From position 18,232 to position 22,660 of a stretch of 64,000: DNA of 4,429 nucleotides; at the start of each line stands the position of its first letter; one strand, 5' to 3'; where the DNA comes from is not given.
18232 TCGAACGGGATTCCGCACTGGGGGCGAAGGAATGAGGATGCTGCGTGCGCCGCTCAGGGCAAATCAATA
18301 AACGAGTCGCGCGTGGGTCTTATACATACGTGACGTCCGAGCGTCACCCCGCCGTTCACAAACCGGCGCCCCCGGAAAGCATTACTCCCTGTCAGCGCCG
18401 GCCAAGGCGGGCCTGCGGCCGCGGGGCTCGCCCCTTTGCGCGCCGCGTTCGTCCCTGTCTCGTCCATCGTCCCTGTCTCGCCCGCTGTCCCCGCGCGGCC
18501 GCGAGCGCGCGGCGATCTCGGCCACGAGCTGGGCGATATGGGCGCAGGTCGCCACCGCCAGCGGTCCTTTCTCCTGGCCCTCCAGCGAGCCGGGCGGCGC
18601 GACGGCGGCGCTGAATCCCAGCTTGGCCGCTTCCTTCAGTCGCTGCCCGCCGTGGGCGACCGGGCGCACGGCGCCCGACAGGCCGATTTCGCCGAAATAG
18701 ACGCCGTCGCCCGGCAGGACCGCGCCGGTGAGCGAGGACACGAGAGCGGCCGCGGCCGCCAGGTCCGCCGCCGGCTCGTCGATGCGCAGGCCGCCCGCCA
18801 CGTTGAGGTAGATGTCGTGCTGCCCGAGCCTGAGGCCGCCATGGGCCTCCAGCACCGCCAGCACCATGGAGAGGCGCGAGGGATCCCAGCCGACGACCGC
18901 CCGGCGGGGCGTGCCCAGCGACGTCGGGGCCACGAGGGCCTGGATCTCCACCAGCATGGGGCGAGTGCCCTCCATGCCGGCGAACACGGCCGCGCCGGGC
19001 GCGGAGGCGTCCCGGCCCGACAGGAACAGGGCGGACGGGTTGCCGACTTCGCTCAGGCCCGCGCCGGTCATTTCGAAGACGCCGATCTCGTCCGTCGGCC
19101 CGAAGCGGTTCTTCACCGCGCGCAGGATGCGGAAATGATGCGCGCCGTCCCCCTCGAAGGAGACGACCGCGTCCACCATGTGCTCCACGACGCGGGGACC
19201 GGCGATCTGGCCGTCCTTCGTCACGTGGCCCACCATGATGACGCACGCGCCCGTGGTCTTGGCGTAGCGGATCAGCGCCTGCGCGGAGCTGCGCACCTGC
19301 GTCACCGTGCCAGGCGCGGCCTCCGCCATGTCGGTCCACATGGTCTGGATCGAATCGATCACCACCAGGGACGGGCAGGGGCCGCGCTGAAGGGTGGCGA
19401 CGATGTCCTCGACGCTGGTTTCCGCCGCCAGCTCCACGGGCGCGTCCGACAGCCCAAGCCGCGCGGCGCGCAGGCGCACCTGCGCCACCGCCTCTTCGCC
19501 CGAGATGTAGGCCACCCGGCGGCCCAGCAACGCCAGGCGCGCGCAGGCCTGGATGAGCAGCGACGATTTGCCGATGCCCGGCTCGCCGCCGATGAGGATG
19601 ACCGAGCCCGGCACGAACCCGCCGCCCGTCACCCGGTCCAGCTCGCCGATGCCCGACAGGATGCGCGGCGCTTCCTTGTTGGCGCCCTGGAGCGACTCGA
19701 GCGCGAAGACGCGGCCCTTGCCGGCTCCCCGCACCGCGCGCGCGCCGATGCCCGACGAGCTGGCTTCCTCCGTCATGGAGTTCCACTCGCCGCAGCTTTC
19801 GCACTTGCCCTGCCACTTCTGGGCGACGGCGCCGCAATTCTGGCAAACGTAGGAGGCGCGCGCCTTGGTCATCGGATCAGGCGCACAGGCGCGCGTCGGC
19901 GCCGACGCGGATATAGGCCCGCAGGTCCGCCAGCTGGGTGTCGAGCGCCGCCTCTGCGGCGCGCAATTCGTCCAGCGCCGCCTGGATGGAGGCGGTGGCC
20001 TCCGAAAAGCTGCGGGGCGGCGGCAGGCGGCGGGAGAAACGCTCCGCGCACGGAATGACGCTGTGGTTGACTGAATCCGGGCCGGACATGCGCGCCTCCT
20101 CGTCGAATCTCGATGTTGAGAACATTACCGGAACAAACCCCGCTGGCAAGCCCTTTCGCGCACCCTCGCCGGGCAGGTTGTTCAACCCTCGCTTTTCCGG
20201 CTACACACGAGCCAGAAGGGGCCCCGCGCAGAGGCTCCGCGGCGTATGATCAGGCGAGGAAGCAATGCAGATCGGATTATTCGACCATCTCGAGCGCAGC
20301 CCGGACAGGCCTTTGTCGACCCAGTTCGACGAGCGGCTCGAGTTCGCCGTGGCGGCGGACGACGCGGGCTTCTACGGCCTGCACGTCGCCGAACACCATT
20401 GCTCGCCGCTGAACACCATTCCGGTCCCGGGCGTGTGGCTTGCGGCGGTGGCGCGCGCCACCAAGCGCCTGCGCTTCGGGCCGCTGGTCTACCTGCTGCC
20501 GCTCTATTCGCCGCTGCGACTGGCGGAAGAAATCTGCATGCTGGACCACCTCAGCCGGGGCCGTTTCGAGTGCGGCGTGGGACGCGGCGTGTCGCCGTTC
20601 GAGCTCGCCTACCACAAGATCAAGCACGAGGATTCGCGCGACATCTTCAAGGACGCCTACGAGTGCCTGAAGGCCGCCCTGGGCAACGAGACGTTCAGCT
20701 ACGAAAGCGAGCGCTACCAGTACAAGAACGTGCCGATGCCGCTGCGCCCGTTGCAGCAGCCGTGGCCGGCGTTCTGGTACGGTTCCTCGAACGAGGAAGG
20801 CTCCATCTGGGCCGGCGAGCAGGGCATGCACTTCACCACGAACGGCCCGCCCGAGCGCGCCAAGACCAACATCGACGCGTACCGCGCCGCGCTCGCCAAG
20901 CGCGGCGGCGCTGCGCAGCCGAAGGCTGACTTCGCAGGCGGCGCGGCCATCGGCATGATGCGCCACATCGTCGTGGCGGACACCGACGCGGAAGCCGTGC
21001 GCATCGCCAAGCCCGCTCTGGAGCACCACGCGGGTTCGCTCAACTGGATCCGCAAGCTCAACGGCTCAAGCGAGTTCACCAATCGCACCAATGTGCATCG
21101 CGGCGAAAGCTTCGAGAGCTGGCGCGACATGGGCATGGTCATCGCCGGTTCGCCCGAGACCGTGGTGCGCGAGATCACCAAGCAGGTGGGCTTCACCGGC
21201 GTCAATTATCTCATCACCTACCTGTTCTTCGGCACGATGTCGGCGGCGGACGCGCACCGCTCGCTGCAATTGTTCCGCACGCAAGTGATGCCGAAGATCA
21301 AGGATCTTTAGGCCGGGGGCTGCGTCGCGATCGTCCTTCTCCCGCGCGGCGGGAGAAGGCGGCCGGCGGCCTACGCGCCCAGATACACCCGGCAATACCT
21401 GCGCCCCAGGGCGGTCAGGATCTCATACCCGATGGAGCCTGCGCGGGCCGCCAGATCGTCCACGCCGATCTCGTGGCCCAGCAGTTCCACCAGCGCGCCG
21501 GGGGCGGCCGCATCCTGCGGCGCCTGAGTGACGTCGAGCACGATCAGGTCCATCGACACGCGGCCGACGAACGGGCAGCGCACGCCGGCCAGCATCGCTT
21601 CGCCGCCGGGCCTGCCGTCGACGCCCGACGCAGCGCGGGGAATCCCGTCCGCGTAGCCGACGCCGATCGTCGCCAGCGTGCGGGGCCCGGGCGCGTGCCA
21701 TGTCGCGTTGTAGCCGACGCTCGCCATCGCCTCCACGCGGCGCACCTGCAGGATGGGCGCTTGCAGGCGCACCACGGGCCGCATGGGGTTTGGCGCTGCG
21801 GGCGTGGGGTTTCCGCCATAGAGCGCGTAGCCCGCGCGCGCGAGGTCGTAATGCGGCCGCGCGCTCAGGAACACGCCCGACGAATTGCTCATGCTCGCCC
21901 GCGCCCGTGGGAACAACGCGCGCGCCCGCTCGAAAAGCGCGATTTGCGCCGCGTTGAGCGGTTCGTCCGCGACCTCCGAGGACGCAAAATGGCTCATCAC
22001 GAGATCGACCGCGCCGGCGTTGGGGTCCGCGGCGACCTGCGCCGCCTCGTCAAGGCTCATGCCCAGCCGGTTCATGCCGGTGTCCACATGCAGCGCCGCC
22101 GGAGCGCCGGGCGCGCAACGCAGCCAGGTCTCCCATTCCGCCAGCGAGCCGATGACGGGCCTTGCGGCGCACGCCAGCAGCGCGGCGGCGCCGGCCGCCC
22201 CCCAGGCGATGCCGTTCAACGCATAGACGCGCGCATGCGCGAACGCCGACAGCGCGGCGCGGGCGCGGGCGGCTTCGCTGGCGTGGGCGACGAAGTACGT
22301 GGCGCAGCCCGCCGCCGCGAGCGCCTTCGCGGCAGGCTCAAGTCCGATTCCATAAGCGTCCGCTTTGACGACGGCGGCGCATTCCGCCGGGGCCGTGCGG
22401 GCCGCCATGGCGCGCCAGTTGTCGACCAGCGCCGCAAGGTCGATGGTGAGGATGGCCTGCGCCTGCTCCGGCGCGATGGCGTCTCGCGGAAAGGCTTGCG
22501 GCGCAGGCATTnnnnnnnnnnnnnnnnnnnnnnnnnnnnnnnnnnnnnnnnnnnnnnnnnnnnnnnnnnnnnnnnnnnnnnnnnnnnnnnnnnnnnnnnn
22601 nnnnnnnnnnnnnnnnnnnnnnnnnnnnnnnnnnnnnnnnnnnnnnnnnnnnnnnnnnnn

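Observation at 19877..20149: SOS-boxed 70-aa protein inserted in front of radA, putting radA under LexA control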

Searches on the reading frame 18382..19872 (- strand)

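Call 6: search_protein_families(library=pfam, proteins=[window:18382-19872:-], max_evalue=1)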
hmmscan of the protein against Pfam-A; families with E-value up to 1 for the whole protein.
window:18382-19872:- (496 aa): 23 families
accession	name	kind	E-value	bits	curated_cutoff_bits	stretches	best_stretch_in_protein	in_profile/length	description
PF13481.12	AAA_25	-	1.9e-15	57.5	27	1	85-222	28-195/195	AAA domain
PF06745.19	ATPase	-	2.8e-15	56.8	26.6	2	73-147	3-78/231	KaiC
PF18073.7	Zn_ribbon_LapB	-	2.9e-11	43.3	25.7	1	8-35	1-28/28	Rubredoxin metal binding domain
PF03796.21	DnaB_C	-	1.7e-06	28.1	27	1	73-135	4-66/255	DnaB-like helicase C terminal domain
PF13541.12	ChlI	-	6.5e-05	23.3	27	1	343-427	35-119/121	Subunit ChlI of Mg-chelatase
PF13191.12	AAA_16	-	0.00012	23.1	32.6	1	80-206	18-129/167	AAA ATPase domain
PF05362.19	Lon_C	-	0.003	17.6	21.1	1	351-417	93-160/205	Lon protease (S16) C-terminal proteolytic domain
PF00154.27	RecA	-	0.0033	17.3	27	1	51-179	15-143/262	recA bacterial DNA recombination protein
PF00004.35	AAA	-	0.0037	18.2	21.2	1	92-187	1-78/131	ATPase family associated with various cellular activities (AAA)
PF13479.12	AAA_24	-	0.0052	17.1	27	1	91-185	4-83/195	AAA domain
PF09848.15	SLFN-g3_helicase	-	0.0062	16.3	24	1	90-215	2-122/354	Schlafen group 3, DNA/RNA helicase domain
PF25199.1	nSTAND_NTPase5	-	0.012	15.9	34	1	89-128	41-81/145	Novel STAND NTPase 5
PF13401.12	AAA_22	-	0.015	16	27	1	90-216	6-123/130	AAA domain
PF13604.12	AAA_30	-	0.034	14.3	27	1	91-233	20-141/191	AAA domain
PF23455.1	DUF7129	-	0.048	13.9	30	1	4-30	8-36/45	Domain of unknown function (DUF7129)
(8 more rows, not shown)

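Call 7: search_protein_families(library=ncbifam, proteins=[window:18382-19872:-], max_evalue=1)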
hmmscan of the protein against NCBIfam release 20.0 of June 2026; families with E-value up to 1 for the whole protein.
window:18382-19872:- (496 aa): 37 families (the best 25 are shown)
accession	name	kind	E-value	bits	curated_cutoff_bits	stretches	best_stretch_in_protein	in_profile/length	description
TIGR00416.1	sms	equivalog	1.1e-161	538.6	403.05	1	1-448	1-452/454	DNA repair protein RadA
NF006799.0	PRK09302.1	equivalog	4.1e-15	55.3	408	2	66-140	250-324/515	circadian clock protein KaiC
TIGR02902.1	spore_lonB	equivalog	1.3e-10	40.5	723.3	1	334-427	409-502/531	ATP-dependent protease LonB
TIGR03881.1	KaiC_arch_4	hypoth_equivalog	3.6e-08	33.4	247.8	1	70-141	2-73/231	KaiC domain-containing protein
TIGR03600.1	phage_DnaB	exception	1.8e-07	30.5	498.65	1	72-203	178-302/421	phage replicative helicase, DnaB family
TIGR02237.1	recomb_radB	equivalog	2.9e-07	30.6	172.4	1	78-272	1-208/210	DNA repair and recombination protein RadB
NF004629.0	PRK05973.1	equivalog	4e-07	29.3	156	1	86-217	61-192/237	DNA helicase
TIGR02903.1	spore_lon_C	equivalog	1.7e-06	26.9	678.8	1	349-429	508-588/615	Lon family ATP-dependent protease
TIGR02655.1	circ_KaiC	equivalog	3.8e-06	25.8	546.25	1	68-225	242-392/484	circadian clock protein KaiC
TIGR02012.1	tigrfam_recA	equivalog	2.5e-05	23.8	325.3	1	49-179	16-146/321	recombinase RecA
NF006861.0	PRK09361.1-1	equivalog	2.8e-05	23.8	278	1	71-137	5-70/235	DNA repair and recombination protein RadB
TIGR03877.1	thermo_KaiC_1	hypoth_equivalog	8.3e-05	22.2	307.25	1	70-145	3-78/238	KaiC domain-containing protein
NF008053.0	PRK10787.1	equivalog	0.00011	20.4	891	1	352-426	662-737/784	endopeptidase La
TIGR00665.1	DnaB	equivalog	0.00023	20.1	385.25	1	58-132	165-239/435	replicative DNA helicase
NF006306.0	PRK08506.1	equivalog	0.0003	19.5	596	1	71-136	175-239/472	replicative DNA helicase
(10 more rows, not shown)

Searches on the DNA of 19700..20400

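Call 66: search_rna_families(source=window, start=19700, end=20400, threshold=evalue, max_evalue=1)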
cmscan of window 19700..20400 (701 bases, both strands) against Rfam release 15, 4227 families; matches with E-value up to 1: 0.
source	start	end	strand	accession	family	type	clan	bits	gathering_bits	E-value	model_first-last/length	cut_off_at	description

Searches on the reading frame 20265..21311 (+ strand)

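Call 6: search_protein_families(library=pfam, proteins=[window:20265-21311:+], max_evalue=1)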
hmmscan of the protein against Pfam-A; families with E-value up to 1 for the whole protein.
window:20265-21311:+ (348 aa): 1 family
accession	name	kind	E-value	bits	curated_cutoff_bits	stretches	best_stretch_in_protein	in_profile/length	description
PF00296.26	Bac_luciferase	-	1.9e-50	172.4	27.9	1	1-304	1-304/314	Luciferase-like monooxygenase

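Call 7: search_protein_families(library=ncbifam, proteins=[window:20265-21311:+], max_evalue=1)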
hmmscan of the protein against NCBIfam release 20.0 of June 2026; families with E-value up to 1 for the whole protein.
window:20265-21311:+ (348 aa): 28 families (the best 25 are shown)
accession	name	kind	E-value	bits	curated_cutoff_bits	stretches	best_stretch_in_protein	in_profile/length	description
TIGR03558.1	oxido_grp_1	subfamily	1.9e-29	102.9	166.95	1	18-320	16-307/325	MsnO8 family LLM class oxidoreductase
TIGR03619.1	F420_Rv2161c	subfamily_domain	1.1e-26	93.9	166.9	1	26-219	2-211/247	TIGR03619 family F420-dependent LLM class oxidoreductase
TIGR03858.1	LLM_2I7G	subfamily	7e-24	84.4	462.25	1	23-346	27-337/337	Atu2307/SP_0267 family LLM class monooxygenase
TIGR04020.1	seco_metab_LLM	subfamily_domain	1.1e-23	83.9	244.45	1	20-270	17-265/341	MupA/Atu3671 family FMN-dependent luciferase-like monooxygenase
TIGR04027.1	LLM_KPN_01858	hypoth_equivalog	2.7e-23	82.4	412.9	1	19-310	17-290/326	putative FMN-dependent luciferase-like monooxygenase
NF052254.1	luciferase_Alph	exception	3.5e-20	72.5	600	2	22-190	22-189/354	luciferase subunit alpha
TIGR03571.1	lucif_BA3436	subfamily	1.2e-18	67.5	303.9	1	3-213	13-228/304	TIGR03571 family LLM class oxidoreductase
NF001939.1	PRK00719.1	subfamily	1e-15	57.4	510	1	26-251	31-243/373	alkanesulfonate monooxygenase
TIGR03565.1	alk_sulf_monoox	equivalog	2e-15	56.7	518.2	1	26-250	31-242/346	FMNH2-dependent alkanesulfonate monooxygenase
TIGR03621.1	F420_MSMEG_2516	subfamily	2e-15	56.7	213.15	1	23-159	15-149/295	TIGR03621 family F420-dependent LLM class oxidoreductase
TIGR04036.1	LLM_CE1758_fam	subfamily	7.8e-15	54.5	479.1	1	22-253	28-257/355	CE1758 family FMN-dependent luciferase-like monooxygenase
NF052255.1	luciferase_Beta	exception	2.2e-14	53.2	500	1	19-190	19-192/325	luciferase subunit beta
TIGR03560.1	F420_Rv1855c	subfamily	3.7e-14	53.1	231.4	1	20-177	11-177/227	TIGR03560 family F420-dependent LLM class oxidoreductase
TIGR04021.1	LLM_DMSO2_sfnG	equivalog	5.3e-08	32.6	382.95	1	59-250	67-251/350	dimethylsulfone monooxygenase SfnG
NF007802.0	PRK10508.1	equivalog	9.3e-08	31.5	540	1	20-110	25-115/335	luciferase-like monooxygenase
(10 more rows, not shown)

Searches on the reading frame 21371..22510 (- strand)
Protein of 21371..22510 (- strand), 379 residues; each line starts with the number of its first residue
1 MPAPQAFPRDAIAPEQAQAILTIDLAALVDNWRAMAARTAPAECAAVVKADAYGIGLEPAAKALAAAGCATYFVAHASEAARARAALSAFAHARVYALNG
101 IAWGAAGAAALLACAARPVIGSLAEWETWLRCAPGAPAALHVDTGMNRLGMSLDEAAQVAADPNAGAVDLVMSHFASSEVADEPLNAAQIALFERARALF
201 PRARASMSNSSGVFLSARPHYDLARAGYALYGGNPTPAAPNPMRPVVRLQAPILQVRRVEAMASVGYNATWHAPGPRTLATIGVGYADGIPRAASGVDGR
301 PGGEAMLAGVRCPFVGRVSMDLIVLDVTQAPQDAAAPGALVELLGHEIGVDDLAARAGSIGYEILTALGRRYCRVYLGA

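Call 6: search_protein_families(library=pfam, proteins=[window:21371-22510:-], max_evalue=1)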
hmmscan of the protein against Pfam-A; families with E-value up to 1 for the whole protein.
window:21371-22510:- (379 aa): 3 families
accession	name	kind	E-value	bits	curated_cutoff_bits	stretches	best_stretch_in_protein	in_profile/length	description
PF01168.26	Ala_racemase_N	-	1e-44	153.3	24.1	1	23-235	1-220/220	Alanine racemase, N-terminal domain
PF00842.27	Ala_racemase_C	-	1.3e-36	125.4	25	1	246-376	1-127/127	Alanine racemase, C-terminal domain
PF11157.13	DUF2937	-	0.67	10.2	25.3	1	59-115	91-149/162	Protein of unknown function (DUF2937)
